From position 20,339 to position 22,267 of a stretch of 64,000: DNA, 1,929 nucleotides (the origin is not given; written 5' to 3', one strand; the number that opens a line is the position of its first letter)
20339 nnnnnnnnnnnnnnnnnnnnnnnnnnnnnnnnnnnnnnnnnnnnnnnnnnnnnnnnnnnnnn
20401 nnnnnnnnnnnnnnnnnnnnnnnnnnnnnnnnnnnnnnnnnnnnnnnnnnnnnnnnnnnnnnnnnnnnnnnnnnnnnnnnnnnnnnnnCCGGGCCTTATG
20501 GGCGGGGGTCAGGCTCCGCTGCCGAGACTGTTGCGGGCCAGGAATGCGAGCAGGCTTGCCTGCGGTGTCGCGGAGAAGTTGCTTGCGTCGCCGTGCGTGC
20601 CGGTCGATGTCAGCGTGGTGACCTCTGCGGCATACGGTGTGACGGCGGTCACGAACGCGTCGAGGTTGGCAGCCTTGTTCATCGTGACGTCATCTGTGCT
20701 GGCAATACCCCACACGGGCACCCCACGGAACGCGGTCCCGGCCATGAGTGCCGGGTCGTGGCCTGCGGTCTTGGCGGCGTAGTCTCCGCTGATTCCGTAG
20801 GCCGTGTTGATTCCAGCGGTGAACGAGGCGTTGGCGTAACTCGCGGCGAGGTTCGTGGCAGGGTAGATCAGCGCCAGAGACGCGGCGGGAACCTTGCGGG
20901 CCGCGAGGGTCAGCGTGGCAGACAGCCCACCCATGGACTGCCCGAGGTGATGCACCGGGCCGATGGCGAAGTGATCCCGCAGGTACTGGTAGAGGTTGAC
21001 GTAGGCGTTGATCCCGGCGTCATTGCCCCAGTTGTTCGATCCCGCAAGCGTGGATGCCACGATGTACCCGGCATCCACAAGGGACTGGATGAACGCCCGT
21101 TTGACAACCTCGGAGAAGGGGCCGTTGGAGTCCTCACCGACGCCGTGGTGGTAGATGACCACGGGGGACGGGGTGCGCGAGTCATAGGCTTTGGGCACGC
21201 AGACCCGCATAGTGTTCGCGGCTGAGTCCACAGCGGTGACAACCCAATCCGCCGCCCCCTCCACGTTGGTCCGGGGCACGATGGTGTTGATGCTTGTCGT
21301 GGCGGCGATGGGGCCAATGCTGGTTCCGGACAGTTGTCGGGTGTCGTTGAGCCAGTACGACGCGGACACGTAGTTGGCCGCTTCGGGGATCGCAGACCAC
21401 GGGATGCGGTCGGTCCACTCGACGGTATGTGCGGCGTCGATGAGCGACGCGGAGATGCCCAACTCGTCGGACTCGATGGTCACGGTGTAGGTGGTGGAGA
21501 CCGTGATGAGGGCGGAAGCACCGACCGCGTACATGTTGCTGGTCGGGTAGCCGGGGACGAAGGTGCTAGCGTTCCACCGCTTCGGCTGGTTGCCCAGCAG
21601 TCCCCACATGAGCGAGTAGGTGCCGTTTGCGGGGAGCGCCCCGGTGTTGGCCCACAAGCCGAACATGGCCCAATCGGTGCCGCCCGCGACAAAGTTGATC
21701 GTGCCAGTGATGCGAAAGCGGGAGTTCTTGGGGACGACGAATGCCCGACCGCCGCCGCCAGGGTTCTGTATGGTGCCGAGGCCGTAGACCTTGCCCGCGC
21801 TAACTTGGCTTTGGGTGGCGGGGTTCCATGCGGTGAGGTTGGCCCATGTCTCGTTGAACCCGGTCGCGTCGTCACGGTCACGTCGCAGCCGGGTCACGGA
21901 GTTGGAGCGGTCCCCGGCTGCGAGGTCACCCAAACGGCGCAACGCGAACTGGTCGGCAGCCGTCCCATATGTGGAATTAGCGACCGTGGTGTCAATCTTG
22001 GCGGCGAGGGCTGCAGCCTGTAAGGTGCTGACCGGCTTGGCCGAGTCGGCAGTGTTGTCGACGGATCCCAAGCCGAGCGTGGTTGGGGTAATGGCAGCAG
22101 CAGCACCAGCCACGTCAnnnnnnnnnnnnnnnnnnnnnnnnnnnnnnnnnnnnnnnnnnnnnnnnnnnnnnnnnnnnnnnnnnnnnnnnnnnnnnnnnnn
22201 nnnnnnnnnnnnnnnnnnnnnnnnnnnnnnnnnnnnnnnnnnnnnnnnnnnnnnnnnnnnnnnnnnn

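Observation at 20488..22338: Intragenic GC and codon-usage jump: a resident AT-rich 5' end grafted onto a ~70% GC tail-fibre/esterase body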

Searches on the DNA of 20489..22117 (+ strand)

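Call 101: search_dna_similar(query=window:20489-22117:+, collection=phages, mode=distant, max_evalue=0.001, max_rows=10)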
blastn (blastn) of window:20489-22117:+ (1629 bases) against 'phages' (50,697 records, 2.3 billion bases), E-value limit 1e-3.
Records with a match: 33; places in all: 33; records where one place covers at least 80% of the query: 0.
Best place of each record, by identity: 90-95% 3; 80-90% 24; 60-80% 6.
By first word of the organism name: Arthrobacter 25; Gordonia 4; Mycobacterium 4.
By host as written in the record: Arthrobacter sp. ATCC 21022 17; Arthrobacter globiformis B-2979 4; Arthrobacter globiformis NRRL B-2979 SEA 3; Gordonia terrae 3612 3; Mycobacterium smegmatis mc2 155 2; Arthrobacter sp ATCC 21022 1; Mycobacterium smegmatis str. MC2 155 1; Mycobacterium sp. 1; and 1 more.
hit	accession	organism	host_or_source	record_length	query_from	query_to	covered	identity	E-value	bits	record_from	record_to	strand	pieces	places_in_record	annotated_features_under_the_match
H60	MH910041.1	Arthrobacter phage Seahorse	Arthrobacter globiformis NRRL B-2979 SEA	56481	225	587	11%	75.3%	1e-8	132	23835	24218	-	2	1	33: esterase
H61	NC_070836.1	Arthrobacter phage Seahorse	Arthrobacter globiformis NRRL B-2979 SEA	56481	225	587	11%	75.3%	1e-8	132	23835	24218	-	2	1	33: esterase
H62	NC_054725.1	Gordonia phage Skog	Gordonia terrae 3612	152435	1503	1588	5%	73.3%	1e-3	53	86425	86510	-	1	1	162: minor tail protein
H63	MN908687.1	Gordonia phage Skog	Gordonia terrae 3612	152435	1503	1588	5%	73.3%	1e-3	53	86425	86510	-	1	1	162: minor tail protein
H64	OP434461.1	Gordonia phage Evaa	Gordonia terrae 3612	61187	1502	1575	5%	77.0%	2e-5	58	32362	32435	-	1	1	36: minor tail protein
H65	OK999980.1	Arthrobacter phage EastWest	Arthrobacter globiformis B-2979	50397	1502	1574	4%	76.7%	8e-5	56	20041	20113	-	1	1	24: minor tail protein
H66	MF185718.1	Arthrobacter phage Colucci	Arthrobacter sp. ATCC 21022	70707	1536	1592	3%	82.5%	8e-5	55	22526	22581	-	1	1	25: minor tail protein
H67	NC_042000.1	Arthrobacter phage Colucci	Arthrobacter sp. ATCC 21022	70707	1536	1592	3%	82.5%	8e-5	55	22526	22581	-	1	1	25: minor tail protein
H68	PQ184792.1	Arthrobacter phage JaNo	Arthrobacter sp. ATCC 21022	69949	1537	1592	3%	82.1%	3e-4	54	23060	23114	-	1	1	26: minor tail protein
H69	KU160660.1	Arthrobacter phage PrincessTrina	Arthrobacter sp. ATCC 21022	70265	1537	1592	3%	82.1%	3e-4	54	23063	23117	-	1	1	26: minor tail protein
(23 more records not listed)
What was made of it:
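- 21985..22083 (-): Second, actinophage-type fibre motif, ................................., in GC-type codons. The listed nucleotide matches in this stretch are 73-83% identical to minor tail genes of Arthrobacter and Gordonia phages (call 101).
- All 33 blastn phage hits are actinophages (call 101).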
